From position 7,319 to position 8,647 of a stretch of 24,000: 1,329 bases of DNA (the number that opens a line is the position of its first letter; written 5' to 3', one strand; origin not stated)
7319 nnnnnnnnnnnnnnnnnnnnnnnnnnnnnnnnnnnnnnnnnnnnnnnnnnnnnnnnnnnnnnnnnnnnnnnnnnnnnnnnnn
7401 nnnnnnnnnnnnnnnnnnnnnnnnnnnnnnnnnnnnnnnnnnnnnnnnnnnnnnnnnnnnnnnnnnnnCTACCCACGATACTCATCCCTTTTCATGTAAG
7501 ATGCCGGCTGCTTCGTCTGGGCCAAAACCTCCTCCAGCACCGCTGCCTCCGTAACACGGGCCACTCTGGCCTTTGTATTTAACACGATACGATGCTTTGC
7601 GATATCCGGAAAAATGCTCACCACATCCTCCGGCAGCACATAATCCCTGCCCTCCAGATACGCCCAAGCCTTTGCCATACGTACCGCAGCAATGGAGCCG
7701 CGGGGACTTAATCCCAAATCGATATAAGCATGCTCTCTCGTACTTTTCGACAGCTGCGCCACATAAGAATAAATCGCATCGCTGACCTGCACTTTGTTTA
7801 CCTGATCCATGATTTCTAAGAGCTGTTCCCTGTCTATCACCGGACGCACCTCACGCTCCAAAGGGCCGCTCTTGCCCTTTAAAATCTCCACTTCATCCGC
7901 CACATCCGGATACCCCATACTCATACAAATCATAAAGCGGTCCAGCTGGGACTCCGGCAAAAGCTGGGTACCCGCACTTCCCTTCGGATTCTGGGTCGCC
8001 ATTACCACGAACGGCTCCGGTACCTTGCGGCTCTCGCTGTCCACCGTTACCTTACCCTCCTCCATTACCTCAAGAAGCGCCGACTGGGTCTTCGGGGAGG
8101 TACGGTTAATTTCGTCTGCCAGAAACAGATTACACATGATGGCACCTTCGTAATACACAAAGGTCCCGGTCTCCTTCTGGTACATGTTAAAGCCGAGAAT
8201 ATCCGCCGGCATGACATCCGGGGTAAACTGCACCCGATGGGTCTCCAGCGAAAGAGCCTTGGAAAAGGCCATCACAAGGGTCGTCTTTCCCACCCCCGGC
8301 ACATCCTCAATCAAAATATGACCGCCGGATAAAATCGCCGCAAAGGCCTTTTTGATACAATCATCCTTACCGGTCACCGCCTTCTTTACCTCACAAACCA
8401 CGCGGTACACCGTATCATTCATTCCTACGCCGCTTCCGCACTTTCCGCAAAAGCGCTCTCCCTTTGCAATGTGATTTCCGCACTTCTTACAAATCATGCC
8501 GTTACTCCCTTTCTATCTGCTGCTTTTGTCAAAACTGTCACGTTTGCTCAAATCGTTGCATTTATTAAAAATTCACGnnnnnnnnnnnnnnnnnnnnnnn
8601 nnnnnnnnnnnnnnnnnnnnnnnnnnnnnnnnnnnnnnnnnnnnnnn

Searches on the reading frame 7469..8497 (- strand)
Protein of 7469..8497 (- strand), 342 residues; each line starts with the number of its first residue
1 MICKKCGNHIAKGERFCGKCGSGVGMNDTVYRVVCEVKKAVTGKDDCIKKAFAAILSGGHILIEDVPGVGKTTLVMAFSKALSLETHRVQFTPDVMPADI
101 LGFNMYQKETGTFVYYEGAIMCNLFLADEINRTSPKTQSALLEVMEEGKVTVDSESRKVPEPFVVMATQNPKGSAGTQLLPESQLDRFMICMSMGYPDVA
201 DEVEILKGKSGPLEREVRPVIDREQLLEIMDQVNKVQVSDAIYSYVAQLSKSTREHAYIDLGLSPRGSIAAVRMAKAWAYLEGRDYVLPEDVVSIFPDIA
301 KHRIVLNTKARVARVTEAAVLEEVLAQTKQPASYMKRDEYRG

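Call 53: list_cluster_members(proteins=[window:7469-8497:-, window:18625-19596:-, window:10237-11832:-])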
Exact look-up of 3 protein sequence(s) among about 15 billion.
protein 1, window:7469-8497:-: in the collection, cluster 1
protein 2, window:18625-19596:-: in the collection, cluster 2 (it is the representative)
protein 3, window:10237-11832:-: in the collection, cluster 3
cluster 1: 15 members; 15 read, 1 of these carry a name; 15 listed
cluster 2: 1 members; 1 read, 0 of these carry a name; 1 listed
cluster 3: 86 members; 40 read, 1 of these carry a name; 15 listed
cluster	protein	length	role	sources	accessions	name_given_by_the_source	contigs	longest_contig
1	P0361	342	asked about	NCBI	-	-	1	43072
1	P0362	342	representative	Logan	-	-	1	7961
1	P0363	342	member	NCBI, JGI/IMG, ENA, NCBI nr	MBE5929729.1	MAG: AAA family ATPase [Lachnospiraceae bacterium] | AAA family ATPase [Lachnospiraceae bacterium]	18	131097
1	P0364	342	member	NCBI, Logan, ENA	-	-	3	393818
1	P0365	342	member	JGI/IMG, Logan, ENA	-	-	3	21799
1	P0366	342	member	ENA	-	-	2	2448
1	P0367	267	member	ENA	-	-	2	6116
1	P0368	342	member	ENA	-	-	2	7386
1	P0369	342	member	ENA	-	-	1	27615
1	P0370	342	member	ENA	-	-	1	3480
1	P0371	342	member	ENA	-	-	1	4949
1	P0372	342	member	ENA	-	-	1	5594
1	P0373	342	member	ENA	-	-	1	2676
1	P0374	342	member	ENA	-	-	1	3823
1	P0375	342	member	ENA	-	-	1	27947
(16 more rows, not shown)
